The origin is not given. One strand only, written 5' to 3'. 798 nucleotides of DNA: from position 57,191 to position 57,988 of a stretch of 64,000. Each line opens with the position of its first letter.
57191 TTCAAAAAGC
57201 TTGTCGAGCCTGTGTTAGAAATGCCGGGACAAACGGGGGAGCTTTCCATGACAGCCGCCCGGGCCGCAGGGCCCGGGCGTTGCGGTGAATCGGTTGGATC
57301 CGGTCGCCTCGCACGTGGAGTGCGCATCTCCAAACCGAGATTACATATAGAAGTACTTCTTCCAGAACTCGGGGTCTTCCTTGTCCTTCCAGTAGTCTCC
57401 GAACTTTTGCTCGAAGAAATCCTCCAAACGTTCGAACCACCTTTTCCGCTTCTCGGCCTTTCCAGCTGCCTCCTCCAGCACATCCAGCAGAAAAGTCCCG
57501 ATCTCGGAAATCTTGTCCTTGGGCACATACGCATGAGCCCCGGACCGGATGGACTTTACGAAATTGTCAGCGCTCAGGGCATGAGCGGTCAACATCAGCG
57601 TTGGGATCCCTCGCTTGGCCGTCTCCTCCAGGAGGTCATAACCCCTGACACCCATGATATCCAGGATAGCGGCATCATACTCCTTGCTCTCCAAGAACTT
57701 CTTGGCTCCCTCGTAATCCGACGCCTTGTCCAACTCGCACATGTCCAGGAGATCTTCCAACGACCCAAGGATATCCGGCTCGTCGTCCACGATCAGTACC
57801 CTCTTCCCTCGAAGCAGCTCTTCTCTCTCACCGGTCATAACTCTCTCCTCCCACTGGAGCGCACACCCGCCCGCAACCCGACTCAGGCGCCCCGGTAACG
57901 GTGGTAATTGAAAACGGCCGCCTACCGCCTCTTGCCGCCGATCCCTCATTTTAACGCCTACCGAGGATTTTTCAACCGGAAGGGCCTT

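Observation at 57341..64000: Co-oriented string hyuA-hyuB-VOC/epimerase-PaaK-like ligase-PreA-like Fe-S flavoprotein-response regulator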

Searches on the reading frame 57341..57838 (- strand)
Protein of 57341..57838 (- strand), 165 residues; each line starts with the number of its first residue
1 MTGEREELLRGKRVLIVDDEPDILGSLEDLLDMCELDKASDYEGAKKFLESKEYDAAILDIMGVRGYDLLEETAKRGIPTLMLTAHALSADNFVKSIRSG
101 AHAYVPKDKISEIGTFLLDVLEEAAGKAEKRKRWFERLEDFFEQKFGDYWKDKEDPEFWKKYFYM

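Call 5: search_protein_families(library=pfam, proteins=[window:57341-57838:-], max_evalue=0.01)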
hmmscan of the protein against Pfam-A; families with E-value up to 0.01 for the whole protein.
window:57341-57838:- (165 aa): 1 family
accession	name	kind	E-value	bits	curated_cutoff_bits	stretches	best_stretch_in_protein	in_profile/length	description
PF00072.30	Response_reg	-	1.1e-11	45.3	30.2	1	14-108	1-100/111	Response regulator receiver domain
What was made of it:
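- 57341..57838 (-): Stand-alone response-regulator receiver, 165 aa, with a tail of about 50 aa that matches no Pfam family. Pfam Response_reg 45 bits (call 5).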

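Call 6: search_protein_families(library=ncbifam, proteins=[window:57341-57838:-], max_evalue=0.01)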
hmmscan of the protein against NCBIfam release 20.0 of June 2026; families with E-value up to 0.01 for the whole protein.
window:57341-57838:- (165 aa): 35 families (the best 25 are shown)
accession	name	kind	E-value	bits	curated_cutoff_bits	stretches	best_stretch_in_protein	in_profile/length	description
NF012023.0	PRK15479.1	equivalog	1.6e-09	37.7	337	1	13-134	2-129/224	transcriptional regulator TctD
NF041734.1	resp_reg_RppA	equivalog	3.5e-07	29.8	250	1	13-107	2-103/229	two-component system response regulator RppA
NF006900.1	PRK09390.1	equivalog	1.2e-06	28.2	255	1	13-132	6-127/203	response regulator FixJ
NF033117.2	vanR_ACDEGLN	exception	2.3e-06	27.4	350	1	14-107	1-98/226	VanR-ABDEGLN family response regulator transcription factor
TIGR02154.1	PhoB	equivalog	6.9e-06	25.5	296.2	1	12-107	3-105/226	phosphate regulon transcriptional regulator PhoB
NF051850.1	RespRegRprY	equivalog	8.4e-06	25.3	370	1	13-136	6-135/234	response regulator transcription factor RprY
NF000402.1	vanR-B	exception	9.1e-06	25.3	480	1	13-109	4-104/219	vancomycin resistance response regulator transcription factor VanR-B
NF045944.1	ResRegRpaBCyano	equivalog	1.4e-05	24.6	330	1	15-107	1-97/229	response regulator transcription factor RpaB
NF053854.1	RespRegPhoBBctds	equivalog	1.5e-05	24.4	270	1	14-121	1-115/225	two-component system response regulator PhoB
NF040689.1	MtrAB_MtrA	equivalog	2.1e-05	24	300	1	14-107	1-98/219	MtrAB system response regulator MtrA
NF008199.0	PRK10955.1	equivalog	2.9e-05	24.1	341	1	13-108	3-101/232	envelope stress response regulator transcription factor CpxR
NF000403.1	vanR-C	exception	5.2e-05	22.9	480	1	12-107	3-102/231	vancomycin resistance response regulator transcription factor VanR-C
NF007663.1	PRK10336.1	equivalog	5.8e-05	23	345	1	14-130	3-125/219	quorum sensing response regulator transcription factor QseB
NF053512.1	nitric_RR_NosR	exception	0.00014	21.1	400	1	14-107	1-100/422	response regulator c-di-GMP phosphodiesterase, NosR family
NF051870.1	NAssimRespRegNtrX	equivalog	0.0002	20.4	600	1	13-111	3-108/452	nitrogen assimilation response regulator NtrX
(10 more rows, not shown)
